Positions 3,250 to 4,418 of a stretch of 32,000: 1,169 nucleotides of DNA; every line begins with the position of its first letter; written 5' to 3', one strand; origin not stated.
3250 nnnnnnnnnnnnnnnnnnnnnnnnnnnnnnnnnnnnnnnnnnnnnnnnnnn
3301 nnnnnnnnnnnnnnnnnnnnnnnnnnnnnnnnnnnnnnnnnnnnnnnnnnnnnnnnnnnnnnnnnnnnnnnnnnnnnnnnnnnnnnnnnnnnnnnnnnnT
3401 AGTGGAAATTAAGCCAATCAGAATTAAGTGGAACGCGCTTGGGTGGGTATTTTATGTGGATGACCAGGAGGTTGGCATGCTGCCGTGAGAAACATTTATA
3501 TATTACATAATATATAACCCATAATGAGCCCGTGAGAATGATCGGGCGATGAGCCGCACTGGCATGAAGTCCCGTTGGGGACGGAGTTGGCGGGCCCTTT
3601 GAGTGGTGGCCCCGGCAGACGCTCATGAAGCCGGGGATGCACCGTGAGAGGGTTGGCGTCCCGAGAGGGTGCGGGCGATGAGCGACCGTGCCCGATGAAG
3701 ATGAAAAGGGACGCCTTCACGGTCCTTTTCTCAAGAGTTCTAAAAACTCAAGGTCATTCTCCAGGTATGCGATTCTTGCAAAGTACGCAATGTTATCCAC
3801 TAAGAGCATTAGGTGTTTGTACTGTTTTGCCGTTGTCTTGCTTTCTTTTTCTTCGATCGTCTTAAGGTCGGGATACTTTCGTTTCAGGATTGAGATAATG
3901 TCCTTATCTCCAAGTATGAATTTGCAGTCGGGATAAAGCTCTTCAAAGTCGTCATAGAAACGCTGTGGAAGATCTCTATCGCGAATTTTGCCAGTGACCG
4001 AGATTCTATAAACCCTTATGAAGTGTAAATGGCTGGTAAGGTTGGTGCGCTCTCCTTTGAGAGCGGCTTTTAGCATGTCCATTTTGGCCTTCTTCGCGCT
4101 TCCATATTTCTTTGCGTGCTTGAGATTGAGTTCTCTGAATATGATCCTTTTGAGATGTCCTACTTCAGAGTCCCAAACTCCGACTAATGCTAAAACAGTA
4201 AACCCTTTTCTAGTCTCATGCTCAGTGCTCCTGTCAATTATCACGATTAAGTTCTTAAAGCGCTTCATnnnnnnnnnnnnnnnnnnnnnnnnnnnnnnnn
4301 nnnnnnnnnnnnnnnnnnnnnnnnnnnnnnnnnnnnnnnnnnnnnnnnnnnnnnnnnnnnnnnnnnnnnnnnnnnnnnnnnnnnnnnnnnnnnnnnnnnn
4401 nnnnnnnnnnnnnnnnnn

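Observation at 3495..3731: Orphan GC-rich structured-RNA candidate with its own TATA box inside the AT-rich cargo region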

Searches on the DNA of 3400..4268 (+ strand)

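Call 5: search_rna_families(source=window, start=3400, end=3850, threshold=evalue, max_evalue=10, show_alignments=3)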
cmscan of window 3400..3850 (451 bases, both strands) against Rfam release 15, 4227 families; matches with E-value up to 10: 3.
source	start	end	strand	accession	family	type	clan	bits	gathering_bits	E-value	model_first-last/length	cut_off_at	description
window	3544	3612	+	RF02163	sR-tMet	Gene; snRNA; snoRNA; CD-box;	-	15.6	50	6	1-72/72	no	Small nucleolar RNA sR-tMet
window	3497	3516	-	RF00161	nos_TCE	Cis-reg;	-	14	60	7.2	34-53/64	no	Nanos 3' UTR translation control element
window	3652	3686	+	RF01325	CRISPR-DR12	Gene; CRISPR;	-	13.8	37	7.7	1-30/30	no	CRISPR RNA direct repeat element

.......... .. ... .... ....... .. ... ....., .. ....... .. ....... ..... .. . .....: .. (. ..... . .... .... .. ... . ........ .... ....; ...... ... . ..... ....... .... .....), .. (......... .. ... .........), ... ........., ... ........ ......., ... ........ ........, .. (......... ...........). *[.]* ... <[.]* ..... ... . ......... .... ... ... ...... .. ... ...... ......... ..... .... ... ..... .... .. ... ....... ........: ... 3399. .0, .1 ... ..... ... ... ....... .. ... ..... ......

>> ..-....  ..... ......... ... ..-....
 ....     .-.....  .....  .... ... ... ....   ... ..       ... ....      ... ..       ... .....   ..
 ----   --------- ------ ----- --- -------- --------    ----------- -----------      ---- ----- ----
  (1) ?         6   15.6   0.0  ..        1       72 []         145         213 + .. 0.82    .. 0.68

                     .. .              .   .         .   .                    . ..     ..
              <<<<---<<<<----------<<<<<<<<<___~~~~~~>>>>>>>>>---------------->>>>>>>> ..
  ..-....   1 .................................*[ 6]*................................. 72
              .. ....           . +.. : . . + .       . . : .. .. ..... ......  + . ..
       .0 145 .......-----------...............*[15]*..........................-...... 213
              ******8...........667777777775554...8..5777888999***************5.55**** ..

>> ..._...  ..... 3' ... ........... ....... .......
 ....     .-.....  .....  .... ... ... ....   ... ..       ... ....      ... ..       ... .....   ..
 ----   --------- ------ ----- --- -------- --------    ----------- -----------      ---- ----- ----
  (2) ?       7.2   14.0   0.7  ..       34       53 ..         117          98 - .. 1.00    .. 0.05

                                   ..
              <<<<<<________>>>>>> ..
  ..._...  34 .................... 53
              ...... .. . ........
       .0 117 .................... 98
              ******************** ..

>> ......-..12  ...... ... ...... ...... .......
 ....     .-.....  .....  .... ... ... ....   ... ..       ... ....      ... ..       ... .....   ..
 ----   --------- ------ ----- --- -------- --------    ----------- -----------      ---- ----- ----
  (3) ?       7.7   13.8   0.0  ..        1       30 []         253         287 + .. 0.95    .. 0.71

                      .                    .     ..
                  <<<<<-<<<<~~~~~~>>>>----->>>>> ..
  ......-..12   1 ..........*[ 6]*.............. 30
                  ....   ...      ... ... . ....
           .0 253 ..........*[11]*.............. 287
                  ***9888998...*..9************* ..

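Call 7: search_dna_similar(query=window:3400-3800:+, collection=plasmids, mode=distant, max_evalue=0.01)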
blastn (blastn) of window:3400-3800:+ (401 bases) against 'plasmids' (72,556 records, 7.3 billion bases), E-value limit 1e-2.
Records with a match: 1; places in all: 1; records where one place covers at least 80% of the query: 0.
Best place of each record, by identity: 90-95% 1.
By first word of the organism name: Thermococcus 1.
By predicted mobility (MOB-suite, as given by PLSDB): non-mobilizable 1.
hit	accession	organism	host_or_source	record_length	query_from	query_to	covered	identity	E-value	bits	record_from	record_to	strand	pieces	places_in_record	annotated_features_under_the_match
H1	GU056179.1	Thermococcus sp. 26/2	-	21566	122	401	55%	94.5%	4e-57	342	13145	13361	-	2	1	t26-18p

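Call 8: search_dna_similar(query=window:3400-3800:+, collection=phages, mode=distant, max_evalue=0.01)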
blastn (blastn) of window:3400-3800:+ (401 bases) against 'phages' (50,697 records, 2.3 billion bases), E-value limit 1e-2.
No match.

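Call 11: get_annotated_region(hit=H1, flank=5000)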
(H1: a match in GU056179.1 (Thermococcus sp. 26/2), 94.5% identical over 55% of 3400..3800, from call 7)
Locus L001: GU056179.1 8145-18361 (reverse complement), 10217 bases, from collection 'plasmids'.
description: Thermococcus sp. 26/2 plasmid pT26-2, complete sequence
organism: Thermococcus sp. 26/2 (NCBI taxid 758583)
taxonomy: Archaea; Euryarchaeota; Thermococci; Thermococcales; Thermococcaceae; Thermococcus; Thermococcus sp. 26/2
host: -; source: -; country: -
typing (MOB-suite, as given by PLSDB): non-mobilizable
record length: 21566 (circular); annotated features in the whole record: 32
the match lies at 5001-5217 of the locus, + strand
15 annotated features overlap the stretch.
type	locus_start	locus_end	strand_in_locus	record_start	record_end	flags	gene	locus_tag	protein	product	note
CDS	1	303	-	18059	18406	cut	-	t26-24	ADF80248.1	t26-24p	-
CDS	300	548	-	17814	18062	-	-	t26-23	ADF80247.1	t26-23p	-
CDS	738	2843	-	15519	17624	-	-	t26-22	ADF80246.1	t26-22p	-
CDS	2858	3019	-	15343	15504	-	-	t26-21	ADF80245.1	t26-21p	-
CDS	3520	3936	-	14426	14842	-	-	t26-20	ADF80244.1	t26-20p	-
CDS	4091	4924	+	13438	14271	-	-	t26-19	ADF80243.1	t26-19p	-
CDS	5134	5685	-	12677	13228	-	-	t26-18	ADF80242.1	t26-18p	-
CDS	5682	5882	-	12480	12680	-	-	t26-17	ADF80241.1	t26-17p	-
CDS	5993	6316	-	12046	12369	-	-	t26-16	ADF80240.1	t26-16p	-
CDS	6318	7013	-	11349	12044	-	-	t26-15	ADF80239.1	t26-15p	-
CDS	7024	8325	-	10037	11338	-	-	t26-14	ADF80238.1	t26-14p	-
CDS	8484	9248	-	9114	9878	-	-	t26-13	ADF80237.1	t26-13p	-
CDS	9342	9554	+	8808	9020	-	-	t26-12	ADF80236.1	t26-12p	-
CDS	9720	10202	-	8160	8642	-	-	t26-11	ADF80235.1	t26-11p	-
CDS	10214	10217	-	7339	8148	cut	-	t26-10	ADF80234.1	t26-10p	-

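Call 66: build_rna_model(alignment_id=A3, structure=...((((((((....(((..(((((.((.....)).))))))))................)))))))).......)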
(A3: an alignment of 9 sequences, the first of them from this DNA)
Model R1 built from alignment A3 (9 sequences, 75 columns); structure: as given.
model positions 71; base pairs 18; branch points 0; effective number of sequences 1.95; information 0.793 bits per position. Calibrated on 0.2 Mb of random sequence (short: E-values are rough).
structure used (alignment columns):
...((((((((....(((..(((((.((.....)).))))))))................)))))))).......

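Call 67: search_with_rna_model(model_id=R1, sources=[window, L001, L144, L145, L149, L150, L151, L152, L153, L154, L155, L156, L157, L158, L159, L160, L161, L162, L163, L164], max_evalue=1, make_alignment=true)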
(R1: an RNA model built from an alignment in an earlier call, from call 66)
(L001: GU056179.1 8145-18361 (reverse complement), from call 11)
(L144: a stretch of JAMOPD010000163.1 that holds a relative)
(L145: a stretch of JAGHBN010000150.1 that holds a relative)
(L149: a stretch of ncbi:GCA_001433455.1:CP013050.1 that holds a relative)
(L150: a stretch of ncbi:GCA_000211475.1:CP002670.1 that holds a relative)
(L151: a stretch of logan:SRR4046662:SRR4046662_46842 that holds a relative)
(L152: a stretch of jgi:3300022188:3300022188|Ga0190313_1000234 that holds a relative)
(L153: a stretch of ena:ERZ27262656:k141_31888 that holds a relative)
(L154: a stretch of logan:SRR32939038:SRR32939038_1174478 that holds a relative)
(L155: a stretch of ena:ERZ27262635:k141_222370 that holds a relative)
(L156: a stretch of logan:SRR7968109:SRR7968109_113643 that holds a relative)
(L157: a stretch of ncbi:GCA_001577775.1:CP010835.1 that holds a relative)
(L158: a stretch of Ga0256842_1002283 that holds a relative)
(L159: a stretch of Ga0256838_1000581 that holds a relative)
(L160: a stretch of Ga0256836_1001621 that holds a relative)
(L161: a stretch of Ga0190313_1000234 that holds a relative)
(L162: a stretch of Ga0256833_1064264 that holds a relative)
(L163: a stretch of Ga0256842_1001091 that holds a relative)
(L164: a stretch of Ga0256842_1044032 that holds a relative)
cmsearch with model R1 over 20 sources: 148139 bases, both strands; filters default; matches with E-value up to 1: 21.
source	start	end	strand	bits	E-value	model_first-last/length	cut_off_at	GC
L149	3047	3117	-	98.2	9.1e-25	1-71/71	no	0.62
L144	2175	2245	-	97.9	1.1e-24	1-71/71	no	0.62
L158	11750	11820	+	97.9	1.1e-24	1-71/71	no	0.62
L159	6587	6657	+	97.9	1.1e-24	1-71/71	no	0.62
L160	8073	8143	+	97.9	1.1e-24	1-71/71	no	0.62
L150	3047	3117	-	96.5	2.8e-24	1-71/71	no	0.59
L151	1795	1865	-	96.5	2.8e-24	1-71/71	no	0.59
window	3652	3722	+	96.4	2.9e-24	1-71/71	no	0.65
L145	4547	4617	-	94.9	7.8e-24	1-71/71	no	0.65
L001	5069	5139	+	94.6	9.5e-24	1-71/71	no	0.68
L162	660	730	+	94.2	1.2e-23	1-71/71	no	0.59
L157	3039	3109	-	91.5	6.7e-23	1-71/71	no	0.59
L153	1421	1494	-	76.6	1.1e-18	1-71/71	no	0.62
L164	85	158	-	76.6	1.1e-18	1-71/71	no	0.62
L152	3100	3172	-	75.9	1.7e-18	1-71/71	no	0.66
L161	10848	10920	-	75.9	1.7e-18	1-71/71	no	0.66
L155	844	917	-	73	1.1e-17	1-71/71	no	0.66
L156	795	868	-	73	1.1e-17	1-71/71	no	0.66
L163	469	539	+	68.8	1.6e-16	1-71/71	no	0.52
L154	1242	1309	-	63.4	5.2e-15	7-71/71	5'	0.65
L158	4276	4330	-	14.7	0.24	1-71/71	no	0.58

Alignment A4: 21 matches aligned to the model, 87 columns, each read 5' to 3' on its own strand. Consensus structure (alignment columns), stored with it:
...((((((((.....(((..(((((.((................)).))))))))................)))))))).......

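Call 99: search_with_rna_model(model_id=R1, sources=[L165, L166, L167], max_evalue=10, show_alignments=3)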
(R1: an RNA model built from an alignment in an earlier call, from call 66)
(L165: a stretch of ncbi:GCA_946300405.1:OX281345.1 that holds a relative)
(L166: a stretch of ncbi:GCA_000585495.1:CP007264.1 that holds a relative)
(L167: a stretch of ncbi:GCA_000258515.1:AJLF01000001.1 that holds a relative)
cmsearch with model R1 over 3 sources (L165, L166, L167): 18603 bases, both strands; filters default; matches with E-value up to 10: 1.
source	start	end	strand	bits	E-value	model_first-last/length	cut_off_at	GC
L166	353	386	-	11.6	0.23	16-49/71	no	0.62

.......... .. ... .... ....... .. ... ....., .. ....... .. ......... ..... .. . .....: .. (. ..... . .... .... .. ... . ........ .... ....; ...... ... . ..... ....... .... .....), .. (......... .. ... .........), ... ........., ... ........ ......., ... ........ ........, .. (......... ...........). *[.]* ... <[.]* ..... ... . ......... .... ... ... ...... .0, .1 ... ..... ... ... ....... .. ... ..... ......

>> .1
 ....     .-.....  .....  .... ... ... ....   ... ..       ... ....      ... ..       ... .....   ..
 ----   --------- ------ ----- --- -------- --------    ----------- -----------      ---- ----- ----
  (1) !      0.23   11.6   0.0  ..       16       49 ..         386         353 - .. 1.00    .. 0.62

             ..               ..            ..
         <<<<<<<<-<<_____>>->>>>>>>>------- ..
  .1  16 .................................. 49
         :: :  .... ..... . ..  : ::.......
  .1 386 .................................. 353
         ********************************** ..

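Call 114: search_rna_families(sources=[L152, L153, L155, L165, L150, L167, L001], threshold=evalue, max_evalue=1)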
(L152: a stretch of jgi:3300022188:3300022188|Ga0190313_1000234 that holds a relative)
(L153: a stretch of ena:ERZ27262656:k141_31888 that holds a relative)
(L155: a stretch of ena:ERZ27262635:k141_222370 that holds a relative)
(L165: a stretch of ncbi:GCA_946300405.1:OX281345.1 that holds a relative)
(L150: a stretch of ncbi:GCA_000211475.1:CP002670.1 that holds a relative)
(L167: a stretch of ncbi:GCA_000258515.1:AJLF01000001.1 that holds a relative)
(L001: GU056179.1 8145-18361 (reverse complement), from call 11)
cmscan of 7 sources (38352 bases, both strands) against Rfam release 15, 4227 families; matches with E-value up to 1: 48.
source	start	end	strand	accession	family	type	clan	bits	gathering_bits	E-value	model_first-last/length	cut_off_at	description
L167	4419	4540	-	RF00001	5S_rRNA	Gene; rRNA;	CL00113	85.6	38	4.6e-17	1-120/120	no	5S ribosomal RNA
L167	4069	4142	-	RF00005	tRNA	Gene; tRNA;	CL00001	73.7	29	1.9e-14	1-71/71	no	tRNA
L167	4334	4408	-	RF00005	tRNA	Gene; tRNA;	CL00001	60.3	29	8.7e-11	1-71/71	no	tRNA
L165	62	91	+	RF01319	CRISPR-DR6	Gene; CRISPR;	-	46.6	39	3.8e-07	1-30/30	no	CRISPR RNA direct repeat element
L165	128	157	+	RF01319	CRISPR-DR6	Gene; CRISPR;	-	46.6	39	3.8e-07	1-30/30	no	CRISPR RNA direct repeat element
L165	197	226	+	RF01319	CRISPR-DR6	Gene; CRISPR;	-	46.6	39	3.8e-07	1-30/30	no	CRISPR RNA direct repeat element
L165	265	294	+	RF01319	CRISPR-DR6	Gene; CRISPR;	-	46.6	39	3.8e-07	1-30/30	no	CRISPR RNA direct repeat element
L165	333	362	+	RF01319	CRISPR-DR6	Gene; CRISPR;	-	46.6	39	3.8e-07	1-30/30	no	CRISPR RNA direct repeat element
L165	398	427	+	RF01319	CRISPR-DR6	Gene; CRISPR;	-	46.6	39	3.8e-07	1-30/30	no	CRISPR RNA direct repeat element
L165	464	493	+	RF01319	CRISPR-DR6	Gene; CRISPR;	-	46.6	39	3.8e-07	1-30/30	no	CRISPR RNA direct repeat element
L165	530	559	+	RF01319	CRISPR-DR6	Gene; CRISPR;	-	46.6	39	3.8e-07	1-30/30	no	CRISPR RNA direct repeat element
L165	596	625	+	RF01319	CRISPR-DR6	Gene; CRISPR;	-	46.6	39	3.8e-07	1-30/30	no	CRISPR RNA direct repeat element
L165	662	691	+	RF01319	CRISPR-DR6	Gene; CRISPR;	-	46.6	39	3.8e-07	1-30/30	no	CRISPR RNA direct repeat element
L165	729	758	+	RF01319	CRISPR-DR6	Gene; CRISPR;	-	46.6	39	3.8e-07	1-30/30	no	CRISPR RNA direct repeat element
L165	797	826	+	RF01319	CRISPR-DR6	Gene; CRISPR;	-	46.6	39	3.8e-07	1-30/30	no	CRISPR RNA direct repeat element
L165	863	892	+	RF01319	CRISPR-DR6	Gene; CRISPR;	-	46.6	39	3.8e-07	1-30/30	no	CRISPR RNA direct repeat element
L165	930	959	+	RF01319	CRISPR-DR6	Gene; CRISPR;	-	46.6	39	3.8e-07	1-30/30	no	CRISPR RNA direct repeat element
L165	997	1026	+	RF01319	CRISPR-DR6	Gene; CRISPR;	-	46.6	39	3.8e-07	1-30/30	no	CRISPR RNA direct repeat element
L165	1064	1093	+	RF01319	CRISPR-DR6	Gene; CRISPR;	-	46.6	39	3.8e-07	1-30/30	no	CRISPR RNA direct repeat element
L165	1131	1160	+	RF01319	CRISPR-DR6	Gene; CRISPR;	-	46.6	39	3.8e-07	1-30/30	no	CRISPR RNA direct repeat element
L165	1197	1226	+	RF01319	CRISPR-DR6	Gene; CRISPR;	-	46.6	39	3.8e-07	1-30/30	no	CRISPR RNA direct repeat element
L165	1263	1292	+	RF01319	CRISPR-DR6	Gene; CRISPR;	-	46.6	39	3.8e-07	1-30/30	no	CRISPR RNA direct repeat element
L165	1329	1358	+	RF01319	CRISPR-DR6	Gene; CRISPR;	-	46.6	39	3.8e-07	1-30/30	no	CRISPR RNA direct repeat element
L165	1396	1425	+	RF01319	CRISPR-DR6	Gene; CRISPR;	-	46.6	39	3.8e-07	1-30/30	no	CRISPR RNA direct repeat element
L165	1463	1492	+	RF01319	CRISPR-DR6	Gene; CRISPR;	-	46.6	39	3.8e-07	1-30/30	no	CRISPR RNA direct repeat element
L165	1533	1562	+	RF01319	CRISPR-DR6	Gene; CRISPR;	-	46.6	39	3.8e-07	1-30/30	no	CRISPR RNA direct repeat element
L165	1602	1631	+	RF01319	CRISPR-DR6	Gene; CRISPR;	-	46.6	39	3.8e-07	1-30/30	no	CRISPR RNA direct repeat element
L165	1670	1699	+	RF01319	CRISPR-DR6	Gene; CRISPR;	-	46.6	39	3.8e-07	1-30/30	no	CRISPR RNA direct repeat element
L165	1735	1764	+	RF01319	CRISPR-DR6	Gene; CRISPR;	-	46.6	39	3.8e-07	1-30/30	no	CRISPR RNA direct repeat element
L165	1803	1832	+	RF01319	CRISPR-DR6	Gene; CRISPR;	-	46.6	39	3.8e-07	1-30/30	no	CRISPR RNA direct repeat element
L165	1870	1899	+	RF01319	CRISPR-DR6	Gene; CRISPR;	-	46.6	39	3.8e-07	1-30/30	no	CRISPR RNA direct repeat element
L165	1937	1966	+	RF01319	CRISPR-DR6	Gene; CRISPR;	-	46.6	39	3.8e-07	1-30/30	no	CRISPR RNA direct repeat element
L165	2006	2035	+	RF01319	CRISPR-DR6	Gene; CRISPR;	-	46.6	39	3.8e-07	1-30/30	no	CRISPR RNA direct repeat element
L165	2072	2101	+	RF01319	CRISPR-DR6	Gene; CRISPR;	-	46.6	39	3.8e-07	1-30/30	no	CRISPR RNA direct repeat element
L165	2142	2171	+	RF01319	CRISPR-DR6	Gene; CRISPR;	-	46.6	39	3.8e-07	1-30/30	no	CRISPR RNA direct repeat element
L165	2208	2237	+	RF01319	CRISPR-DR6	Gene; CRISPR;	-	46.6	39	3.8e-07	1-30/30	no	CRISPR RNA direct repeat element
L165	2275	2304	+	RF01319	CRISPR-DR6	Gene; CRISPR;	-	46.6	39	3.8e-07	1-30/30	no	CRISPR RNA direct repeat element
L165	2342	2371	+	RF01319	CRISPR-DR6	Gene; CRISPR;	-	46.6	39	3.8e-07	1-30/30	no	CRISPR RNA direct repeat element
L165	2409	2438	+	RF01319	CRISPR-DR6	Gene; CRISPR;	-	46.6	39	3.8e-07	1-30/30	no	CRISPR RNA direct repeat element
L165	2475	2504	+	RF01319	CRISPR-DR6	Gene; CRISPR;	-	46.6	39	3.8e-07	1-30/30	no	CRISPR RNA direct repeat element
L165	2544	2573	+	RF01319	CRISPR-DR6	Gene; CRISPR;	-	46.6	39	3.8e-07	1-30/30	no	CRISPR RNA direct repeat element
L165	2610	2639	+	RF01319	CRISPR-DR6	Gene; CRISPR;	-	46.6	39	3.8e-07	1-30/30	no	CRISPR RNA direct repeat element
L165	2678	2707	+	RF01319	CRISPR-DR6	Gene; CRISPR;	-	46.6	39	3.8e-07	1-30/30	no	CRISPR RNA direct repeat element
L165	2811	2840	+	RF01319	CRISPR-DR6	Gene; CRISPR;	-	43.7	39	2.5e-06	1-30/30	no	CRISPR RNA direct repeat element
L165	2745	2774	+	RF01319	CRISPR-DR6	Gene; CRISPR;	-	40.5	39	1.9e-05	1-30/30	no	CRISPR RNA direct repeat element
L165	2877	2906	+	RF01319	CRISPR-DR6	Gene; CRISPR;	-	36.8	39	0.00021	1-30/30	no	CRISPR RNA direct repeat element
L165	1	25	+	RF01319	CRISPR-DR6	Gene; CRISPR;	-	34.7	39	0.00083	6-30/30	5'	CRISPR RNA direct repeat element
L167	4068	4142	+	RF04354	Plastid-ycf2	Cis-reg;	-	26.4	65.7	0.21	1-75/75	no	Plastid-ycf2 5UTR RNA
